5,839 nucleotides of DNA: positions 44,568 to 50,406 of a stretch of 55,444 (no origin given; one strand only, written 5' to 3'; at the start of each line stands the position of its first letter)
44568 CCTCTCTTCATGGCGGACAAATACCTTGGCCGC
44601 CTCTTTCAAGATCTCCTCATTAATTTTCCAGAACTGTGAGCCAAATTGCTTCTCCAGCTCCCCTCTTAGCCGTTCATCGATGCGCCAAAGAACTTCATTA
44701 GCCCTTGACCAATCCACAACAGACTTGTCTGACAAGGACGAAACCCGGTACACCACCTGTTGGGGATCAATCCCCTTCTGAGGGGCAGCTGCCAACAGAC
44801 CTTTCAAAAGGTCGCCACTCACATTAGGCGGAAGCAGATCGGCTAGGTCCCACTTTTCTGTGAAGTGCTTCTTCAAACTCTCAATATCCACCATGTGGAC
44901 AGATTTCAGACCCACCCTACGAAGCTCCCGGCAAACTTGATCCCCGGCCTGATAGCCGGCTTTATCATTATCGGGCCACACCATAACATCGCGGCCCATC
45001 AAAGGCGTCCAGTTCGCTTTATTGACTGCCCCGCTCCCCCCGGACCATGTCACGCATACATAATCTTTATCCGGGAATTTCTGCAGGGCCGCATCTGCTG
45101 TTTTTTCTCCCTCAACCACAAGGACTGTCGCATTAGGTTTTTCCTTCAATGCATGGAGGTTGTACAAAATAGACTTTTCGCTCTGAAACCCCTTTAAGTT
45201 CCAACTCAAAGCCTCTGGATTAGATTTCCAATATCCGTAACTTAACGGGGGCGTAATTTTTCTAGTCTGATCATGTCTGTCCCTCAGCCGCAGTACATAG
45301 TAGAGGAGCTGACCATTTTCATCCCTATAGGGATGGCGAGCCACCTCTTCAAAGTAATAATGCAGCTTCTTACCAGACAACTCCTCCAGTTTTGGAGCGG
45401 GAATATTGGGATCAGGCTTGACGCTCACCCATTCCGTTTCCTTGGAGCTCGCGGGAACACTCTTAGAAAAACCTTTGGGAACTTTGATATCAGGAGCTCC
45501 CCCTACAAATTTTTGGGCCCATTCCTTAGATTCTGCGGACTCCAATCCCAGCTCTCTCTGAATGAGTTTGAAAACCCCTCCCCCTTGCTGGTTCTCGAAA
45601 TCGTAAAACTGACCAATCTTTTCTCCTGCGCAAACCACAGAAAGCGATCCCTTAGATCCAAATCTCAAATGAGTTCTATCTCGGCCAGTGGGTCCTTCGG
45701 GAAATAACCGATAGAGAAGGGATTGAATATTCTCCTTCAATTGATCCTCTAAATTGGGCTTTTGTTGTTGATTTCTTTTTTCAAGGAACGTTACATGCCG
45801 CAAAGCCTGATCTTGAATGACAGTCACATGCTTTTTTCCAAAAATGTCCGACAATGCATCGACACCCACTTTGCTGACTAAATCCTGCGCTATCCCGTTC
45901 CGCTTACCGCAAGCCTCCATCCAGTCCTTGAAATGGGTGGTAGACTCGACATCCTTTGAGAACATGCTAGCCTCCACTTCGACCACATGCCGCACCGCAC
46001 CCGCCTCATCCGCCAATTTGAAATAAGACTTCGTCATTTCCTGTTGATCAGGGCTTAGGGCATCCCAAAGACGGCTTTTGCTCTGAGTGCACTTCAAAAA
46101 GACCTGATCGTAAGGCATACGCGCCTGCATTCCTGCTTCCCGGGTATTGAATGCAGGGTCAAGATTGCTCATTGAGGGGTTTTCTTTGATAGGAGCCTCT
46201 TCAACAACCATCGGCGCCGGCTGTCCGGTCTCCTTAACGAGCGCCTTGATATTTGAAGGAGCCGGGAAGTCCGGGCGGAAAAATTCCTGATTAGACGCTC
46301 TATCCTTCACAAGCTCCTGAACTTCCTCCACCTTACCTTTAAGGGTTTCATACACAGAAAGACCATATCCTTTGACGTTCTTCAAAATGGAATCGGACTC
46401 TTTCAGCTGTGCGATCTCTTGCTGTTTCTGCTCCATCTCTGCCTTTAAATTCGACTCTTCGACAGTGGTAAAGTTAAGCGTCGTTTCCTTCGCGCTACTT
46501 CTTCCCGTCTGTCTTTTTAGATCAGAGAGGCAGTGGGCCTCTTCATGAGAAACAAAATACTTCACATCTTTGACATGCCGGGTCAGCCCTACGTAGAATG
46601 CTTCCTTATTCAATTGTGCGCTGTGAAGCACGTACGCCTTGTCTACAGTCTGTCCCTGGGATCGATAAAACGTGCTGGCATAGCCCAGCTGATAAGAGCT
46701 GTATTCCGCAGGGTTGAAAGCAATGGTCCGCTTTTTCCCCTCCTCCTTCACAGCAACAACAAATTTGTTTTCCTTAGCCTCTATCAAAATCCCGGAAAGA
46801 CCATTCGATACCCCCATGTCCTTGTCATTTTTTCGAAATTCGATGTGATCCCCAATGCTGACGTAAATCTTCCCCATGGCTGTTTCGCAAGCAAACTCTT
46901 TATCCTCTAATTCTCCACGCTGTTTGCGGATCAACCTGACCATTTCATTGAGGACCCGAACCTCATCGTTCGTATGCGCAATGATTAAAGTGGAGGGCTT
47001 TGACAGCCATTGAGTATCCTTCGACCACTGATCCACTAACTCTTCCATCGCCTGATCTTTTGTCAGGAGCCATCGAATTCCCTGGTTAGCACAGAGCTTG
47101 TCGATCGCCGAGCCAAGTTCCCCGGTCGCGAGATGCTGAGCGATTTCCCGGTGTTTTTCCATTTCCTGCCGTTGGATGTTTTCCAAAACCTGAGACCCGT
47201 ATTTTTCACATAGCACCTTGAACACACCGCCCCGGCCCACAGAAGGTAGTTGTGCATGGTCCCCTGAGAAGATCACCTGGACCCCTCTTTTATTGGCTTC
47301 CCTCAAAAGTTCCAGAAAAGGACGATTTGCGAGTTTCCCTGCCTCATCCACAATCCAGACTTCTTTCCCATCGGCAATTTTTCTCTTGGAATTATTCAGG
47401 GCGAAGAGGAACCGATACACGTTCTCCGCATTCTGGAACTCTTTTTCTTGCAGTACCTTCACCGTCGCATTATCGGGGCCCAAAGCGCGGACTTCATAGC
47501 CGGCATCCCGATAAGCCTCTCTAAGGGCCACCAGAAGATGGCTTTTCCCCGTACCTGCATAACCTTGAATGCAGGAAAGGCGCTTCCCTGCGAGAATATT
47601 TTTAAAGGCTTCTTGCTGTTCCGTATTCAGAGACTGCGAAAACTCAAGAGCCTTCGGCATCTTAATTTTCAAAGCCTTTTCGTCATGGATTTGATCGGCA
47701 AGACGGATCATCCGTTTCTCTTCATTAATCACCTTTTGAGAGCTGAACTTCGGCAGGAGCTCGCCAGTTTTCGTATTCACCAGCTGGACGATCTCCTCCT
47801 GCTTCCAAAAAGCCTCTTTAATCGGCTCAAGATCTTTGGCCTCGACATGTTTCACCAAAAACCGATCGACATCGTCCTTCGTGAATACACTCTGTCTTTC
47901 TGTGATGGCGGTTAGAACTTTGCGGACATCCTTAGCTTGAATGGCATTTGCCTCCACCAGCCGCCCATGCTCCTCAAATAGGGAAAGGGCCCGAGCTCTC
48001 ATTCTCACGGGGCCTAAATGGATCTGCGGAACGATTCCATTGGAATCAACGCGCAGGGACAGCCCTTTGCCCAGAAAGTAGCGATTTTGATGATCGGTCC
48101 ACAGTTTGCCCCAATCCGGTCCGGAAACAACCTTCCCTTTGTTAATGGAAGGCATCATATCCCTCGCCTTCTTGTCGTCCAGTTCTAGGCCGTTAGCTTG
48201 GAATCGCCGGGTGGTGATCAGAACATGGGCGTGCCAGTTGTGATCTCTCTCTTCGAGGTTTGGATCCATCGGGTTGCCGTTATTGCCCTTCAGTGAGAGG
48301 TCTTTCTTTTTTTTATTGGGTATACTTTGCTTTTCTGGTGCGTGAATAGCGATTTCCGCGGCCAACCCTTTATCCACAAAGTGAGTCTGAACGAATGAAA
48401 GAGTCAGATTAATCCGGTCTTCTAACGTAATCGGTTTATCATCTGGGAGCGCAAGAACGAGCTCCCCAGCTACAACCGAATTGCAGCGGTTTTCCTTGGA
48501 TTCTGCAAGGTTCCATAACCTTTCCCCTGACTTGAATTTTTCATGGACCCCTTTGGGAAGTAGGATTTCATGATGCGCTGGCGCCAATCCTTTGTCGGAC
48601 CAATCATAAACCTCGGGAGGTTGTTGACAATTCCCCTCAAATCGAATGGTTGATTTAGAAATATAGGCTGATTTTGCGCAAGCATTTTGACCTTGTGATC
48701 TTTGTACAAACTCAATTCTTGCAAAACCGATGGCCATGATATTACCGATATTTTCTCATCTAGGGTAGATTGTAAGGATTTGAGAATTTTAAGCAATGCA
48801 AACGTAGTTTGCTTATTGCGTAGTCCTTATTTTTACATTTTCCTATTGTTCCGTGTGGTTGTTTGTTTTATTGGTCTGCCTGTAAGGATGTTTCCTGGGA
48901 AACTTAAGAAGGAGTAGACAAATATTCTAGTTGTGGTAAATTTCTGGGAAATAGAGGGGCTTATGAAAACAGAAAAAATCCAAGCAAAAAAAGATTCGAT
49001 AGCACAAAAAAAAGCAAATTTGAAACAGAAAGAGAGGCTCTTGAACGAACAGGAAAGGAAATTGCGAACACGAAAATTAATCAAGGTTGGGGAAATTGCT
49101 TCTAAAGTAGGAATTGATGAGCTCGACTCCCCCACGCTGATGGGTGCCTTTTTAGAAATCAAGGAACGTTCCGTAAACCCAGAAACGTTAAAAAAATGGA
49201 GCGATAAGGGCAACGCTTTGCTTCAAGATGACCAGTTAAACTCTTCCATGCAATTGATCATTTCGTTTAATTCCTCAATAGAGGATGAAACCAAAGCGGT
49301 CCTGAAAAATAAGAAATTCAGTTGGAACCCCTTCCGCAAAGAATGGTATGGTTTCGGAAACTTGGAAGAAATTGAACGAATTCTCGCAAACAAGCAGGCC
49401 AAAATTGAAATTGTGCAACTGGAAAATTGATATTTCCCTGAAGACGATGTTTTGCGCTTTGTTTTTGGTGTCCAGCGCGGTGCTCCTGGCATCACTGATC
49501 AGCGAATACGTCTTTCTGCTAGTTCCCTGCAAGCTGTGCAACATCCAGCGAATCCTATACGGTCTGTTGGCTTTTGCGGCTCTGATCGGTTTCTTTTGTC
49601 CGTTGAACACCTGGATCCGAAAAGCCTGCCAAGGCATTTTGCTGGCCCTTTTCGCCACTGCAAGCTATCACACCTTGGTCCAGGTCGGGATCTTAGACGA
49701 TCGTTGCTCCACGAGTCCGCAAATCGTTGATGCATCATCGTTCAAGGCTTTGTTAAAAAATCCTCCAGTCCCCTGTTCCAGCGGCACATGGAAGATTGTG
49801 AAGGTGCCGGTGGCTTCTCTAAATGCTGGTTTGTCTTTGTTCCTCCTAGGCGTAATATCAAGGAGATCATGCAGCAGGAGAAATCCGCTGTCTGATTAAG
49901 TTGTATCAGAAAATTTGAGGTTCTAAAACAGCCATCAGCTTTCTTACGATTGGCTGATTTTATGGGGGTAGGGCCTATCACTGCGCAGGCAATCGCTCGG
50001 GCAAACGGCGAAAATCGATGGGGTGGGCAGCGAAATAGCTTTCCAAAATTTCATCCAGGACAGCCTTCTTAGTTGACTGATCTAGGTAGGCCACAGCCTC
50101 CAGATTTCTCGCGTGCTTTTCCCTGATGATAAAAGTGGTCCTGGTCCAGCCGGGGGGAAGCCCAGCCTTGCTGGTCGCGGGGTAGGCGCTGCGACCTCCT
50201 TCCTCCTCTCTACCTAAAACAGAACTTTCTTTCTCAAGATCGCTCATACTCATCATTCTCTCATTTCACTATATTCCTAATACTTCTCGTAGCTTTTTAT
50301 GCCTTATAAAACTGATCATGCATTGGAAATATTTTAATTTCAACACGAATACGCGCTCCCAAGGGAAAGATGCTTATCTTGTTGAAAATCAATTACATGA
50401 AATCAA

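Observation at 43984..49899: Ti-type DNA-transfer (Dtr) module: TraA relaxase-helicase-primase fusion, TraD-like gene, DsbB and candidate oriT, with no T4SS genes nearby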

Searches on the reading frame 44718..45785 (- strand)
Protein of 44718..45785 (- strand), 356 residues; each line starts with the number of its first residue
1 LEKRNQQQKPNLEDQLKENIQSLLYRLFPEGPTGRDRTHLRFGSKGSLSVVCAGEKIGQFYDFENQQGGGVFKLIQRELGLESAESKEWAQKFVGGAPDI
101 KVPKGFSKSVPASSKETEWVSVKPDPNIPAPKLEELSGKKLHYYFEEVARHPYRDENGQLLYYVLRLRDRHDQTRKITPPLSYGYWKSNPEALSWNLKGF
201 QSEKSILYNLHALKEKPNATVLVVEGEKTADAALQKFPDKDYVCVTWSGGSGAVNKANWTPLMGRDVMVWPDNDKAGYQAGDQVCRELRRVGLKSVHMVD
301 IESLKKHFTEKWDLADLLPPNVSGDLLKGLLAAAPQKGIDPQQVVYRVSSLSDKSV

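Call 48: search_solved_structures(query=A4, max_evalue=10)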
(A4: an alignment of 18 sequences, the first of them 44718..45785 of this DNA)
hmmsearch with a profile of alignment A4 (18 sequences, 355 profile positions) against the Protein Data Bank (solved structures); distinct sequences matched with E-value up to 10: 2.
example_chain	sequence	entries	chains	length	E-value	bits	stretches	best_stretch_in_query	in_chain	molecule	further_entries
2hw6_A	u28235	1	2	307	0.61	12.2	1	54-93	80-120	MAP kinase-interacting serine/threonine-protein kinase 1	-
5wvd_A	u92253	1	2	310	0.62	12.2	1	54-93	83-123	MAP kinase interacting serine/threonine kinase 1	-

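Call 55: predict_structure(alignment_id=A4)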
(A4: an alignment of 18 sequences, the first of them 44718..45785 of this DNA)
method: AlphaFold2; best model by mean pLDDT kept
length: 356 residues; sequences in the alignment: 18
mean_pLDDT: 87.7   pTM: 0.63
mean pLDDT of the five models: 87.7, 87.1, 87.0, 87.0, 85.0
residues with pLDDT >= 90: 229; 70-90: 102; 50-70: 7; < 50: 18
segments of 3 or more residues with pLDDT < 50: 1-9, 110-116
pLDDT, mean of each block of 10 residues (from residue 1): 41 90 92 87 88 91 91 93 91 87 76 60 92 85 93 95 95 92 92 91 91 95 96 91 93 91 96 92 95 94 90 91 89 87 76 56
secondary structure, 60 per line:
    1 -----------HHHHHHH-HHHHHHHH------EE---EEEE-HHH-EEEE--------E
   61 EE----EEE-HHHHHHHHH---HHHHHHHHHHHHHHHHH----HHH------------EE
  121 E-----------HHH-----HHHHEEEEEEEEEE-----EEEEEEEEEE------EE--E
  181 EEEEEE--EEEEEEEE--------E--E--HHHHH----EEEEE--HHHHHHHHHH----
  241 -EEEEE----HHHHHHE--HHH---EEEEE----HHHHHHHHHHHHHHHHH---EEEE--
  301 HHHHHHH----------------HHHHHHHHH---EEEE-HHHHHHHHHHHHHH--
elements in order: H12-18 H20-27 E39-42 E48-51 E60-62 E67-69 H71-79 H83-99 E119-121 H141-144 E145-154 E160-169 E180-186 E189-196 H211-215 E220-224 H227-236 E242-246 H251-256 E266-270 H275-291 E295-298 H301-307 H324-332 E336-339 H341-354

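Call 57: fold_search(model_id=the predicted structure, library=pdb)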
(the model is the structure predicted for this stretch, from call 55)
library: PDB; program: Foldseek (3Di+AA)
matches with E <= 10: 776; with E <= 0.001: 19
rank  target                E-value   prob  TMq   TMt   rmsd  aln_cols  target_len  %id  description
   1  2au3                  6.8e-08  1.00  0.33  0.30  22.0       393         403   16  Crystal Structure of the Aquifex aeolicus primase (Zinc Binding and RNA Polymerase Domains) (released 2005-11-15)
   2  8gao_G                6.9e-06  1.00  0.31  0.32  11.5       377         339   12  bacteriophage T4 stalled primosome with mutant gp41-E227Q (released 2023-06-07)
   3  6n9x_C                7.3e-06  1.00  0.33  0.25   9.9       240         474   17  Structure of bacteriophage T7 lagging-strand DNA polymerase (D5A/E7A) and gp4 (helicase/primase) bound to DNA includin (released 2019-03-06)
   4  1dde                  1.3e-05  1.00  0.32  0.36  19.8       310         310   12  STRUCTURE OF THE DNAG CATALYTIC CORE (released 2000-04-07)
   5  6n9w_B                1.7e-05  1.00  0.33  0.25   8.4       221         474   17  Structure of bacteriophage T7 lagging-strand DNA polymerase (D5A/E7A) and gp4 (helicase/primase) bound to DNA includin (released 2019-03-06)
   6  1dd9                  2.3e-05  1.00  0.30  0.34   6.1       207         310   16  STRUCTURE OF THE DNAG CATALYTIC CORE (released 2000-04-07)
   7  1eqn_A                3.1e-05  1.00  0.30  0.33   6.6       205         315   16  E.COLI PRIMASE CATALYTIC CORE (released 2000-06-30)
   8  4e2k                  3.1e-05  1.00  0.30  0.33   8.8       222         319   13  The structure of the S. aureus DnaG RNA Polymerase Domain (released 2012-08-01)
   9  1nui_A                4.0e-05  1.00  0.29  0.41  16.5       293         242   15  Crystal Structure of the primase fragment of Bacteriophage T7 primase-helicase protein (released 2003-05-27)
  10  5vaz_A                5.6e-05  1.00  0.32  0.35  20.7       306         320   14  Crystal structure of a DNA primase domain from Pseudomonas aeruginosa (released 2017-04-05)
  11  3b39_A                6.0e-05  1.00  0.32  0.35   5.7       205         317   14  Structure of the DnaG primase catalytic domain bound to ssDNA (released 2008-01-15)
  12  3b39_B                9.0e-05  1.00  0.30  0.34   6.7       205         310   16  Structure of the DnaG primase catalytic domain bound to ssDNA (released 2008-01-15)
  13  4edg                  9.0e-05  1.00  0.30  0.33  20.8       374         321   12  The structure of the S. aureus DnaG RNA Polymerase Domain bound to ATP and Manganese (released 2012-07-25)
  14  5vaz_B                9.5e-05  1.00  0.32  0.35   7.9       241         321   15  Crystal structure of a DNA primase domain from Pseudomonas aeruginosa (released 2017-04-05)
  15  6n9v_F                9.5e-05  1.00  0.29  0.23  11.6       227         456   17  Structure of bacteriophage T7 lagging-strand DNA polymerase (D5A/E7A) and gp4 (helicase/primase) bound to DNA includin (released 2019-03-06)
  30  1d0q_A                6.6e-02  0.99  0.19  0.56   3.7        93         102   18  STRUCTURE OF THE ZINC-BINDING DOMAIN OF BACILLUS STEAROTHERMOPHILUS DNA PRIMASE (released 2000-03-29)
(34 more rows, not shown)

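Call 59: search_protein_families(library=pfam, proteins=[window:44718-45785:-], max_evalue=5)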
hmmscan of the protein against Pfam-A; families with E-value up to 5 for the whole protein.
window:44718-45785:- (356 aa): 3 families
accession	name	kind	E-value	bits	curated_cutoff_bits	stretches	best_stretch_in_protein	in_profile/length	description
PF19898.4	DUF6371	-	3.8e-08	33.7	27.7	1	202-272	82-149/150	Domain of unknown function (DUF6371)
PF01751.28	Toprim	-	0.19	12.4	23.1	1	221-289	2-81/96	Toprim domain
PF13155.12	Toprim_2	-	0.2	12.5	22.1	1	237-294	16-72/88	Toprim-like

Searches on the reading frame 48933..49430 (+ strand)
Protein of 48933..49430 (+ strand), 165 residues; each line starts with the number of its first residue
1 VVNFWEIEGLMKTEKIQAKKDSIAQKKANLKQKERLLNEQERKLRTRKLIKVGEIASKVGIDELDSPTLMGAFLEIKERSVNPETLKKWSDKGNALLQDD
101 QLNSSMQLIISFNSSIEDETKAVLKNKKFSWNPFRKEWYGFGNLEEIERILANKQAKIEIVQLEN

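Call 3: search_protein_families(library=pfam, proteins=[window:48933-49430:+], max_evalue=0.01)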
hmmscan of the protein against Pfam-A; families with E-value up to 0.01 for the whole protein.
window:48933-49430:+ (165 aa): 1 family
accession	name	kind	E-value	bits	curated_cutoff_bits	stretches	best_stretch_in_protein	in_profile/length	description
PF06412.16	TraD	-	2.4e-12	47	22.3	1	40-98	2-61/62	Conjugal transfer protein TraD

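Call 22: search_protein_families(library=ncbifam, proteins=[window:48933-49430:+], max_evalue=0.01)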
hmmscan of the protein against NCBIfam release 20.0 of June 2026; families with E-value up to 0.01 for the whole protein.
window:48933-49430:+ (165 aa): 0 families

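Call 59: search_protein_families(library=pfam, proteins=[window:48963-49430:+], max_evalue=5)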
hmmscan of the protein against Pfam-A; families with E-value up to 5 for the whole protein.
window:48963-49430:+ (155 aa): 3 families
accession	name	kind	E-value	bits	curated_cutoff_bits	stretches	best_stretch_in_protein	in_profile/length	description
PF06412.16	TraD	-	2.1e-12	47.1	22.3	1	30-88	2-61/62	Conjugal transfer protein TraD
PF11140.13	DUF2913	-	0.038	14.2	23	1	74-143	56-126/207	Protein of unknown function (DUF2913)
PF14221.11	DUF4330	-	0.15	12.6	27.6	1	36-118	65-143/167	Domain of unknown function (DUF4330)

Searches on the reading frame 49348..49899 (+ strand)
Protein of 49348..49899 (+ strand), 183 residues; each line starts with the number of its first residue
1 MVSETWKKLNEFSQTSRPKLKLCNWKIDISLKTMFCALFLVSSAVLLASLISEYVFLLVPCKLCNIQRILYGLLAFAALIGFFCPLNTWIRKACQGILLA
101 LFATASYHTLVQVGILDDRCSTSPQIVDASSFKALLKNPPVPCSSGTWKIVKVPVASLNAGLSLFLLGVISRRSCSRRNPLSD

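Call 3: search_protein_families(library=pfam, proteins=[window:49348-49899:+], max_evalue=0.01)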
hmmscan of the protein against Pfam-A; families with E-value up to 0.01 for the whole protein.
window:49348-49899:+ (183 aa): 1 family
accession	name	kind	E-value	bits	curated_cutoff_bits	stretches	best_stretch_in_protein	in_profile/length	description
PF02600.21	DsbB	-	1.9e-16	61.2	22.1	1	33-169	3-144/148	Disulfide bond formation protein DsbB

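Call 22: search_protein_families(library=ncbifam, proteins=[window:49348-49899:+], max_evalue=0.01)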
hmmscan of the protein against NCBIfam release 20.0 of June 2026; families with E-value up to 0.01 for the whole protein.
window:49348-49899:+ (183 aa): 2 families
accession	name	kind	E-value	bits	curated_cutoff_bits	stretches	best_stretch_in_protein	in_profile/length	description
NF003354.0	PRK04388.1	equivalog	0.002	18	168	1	30-105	7-87/172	disulfide bond formation protein B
NF002485.0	PRK01749.1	equivalog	0.0038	17.2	157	1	38-101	18-90/177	disulfide bond formation protein DsbB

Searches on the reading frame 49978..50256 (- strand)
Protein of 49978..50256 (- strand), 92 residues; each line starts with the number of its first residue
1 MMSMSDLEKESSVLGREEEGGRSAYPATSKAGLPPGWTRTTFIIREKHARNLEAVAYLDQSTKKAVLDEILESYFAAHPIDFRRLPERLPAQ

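Call 3: search_protein_families(library=pfam, proteins=[window:49978-50256:-], max_evalue=0.01)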
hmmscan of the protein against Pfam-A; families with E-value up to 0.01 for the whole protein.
window:49978-50256:- (92 aa): 0 families

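Call 22: search_protein_families(library=ncbifam, proteins=[window:49978-50256:-], max_evalue=0.01)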
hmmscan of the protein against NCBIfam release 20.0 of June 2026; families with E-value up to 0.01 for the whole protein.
window:49978-50256:- (92 aa): 0 families

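Call 59: search_protein_families(library=pfam, proteins=[window:49978-50256:-], max_evalue=5)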
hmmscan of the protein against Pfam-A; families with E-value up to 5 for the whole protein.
window:49978-50256:- (92 aa): 0 families
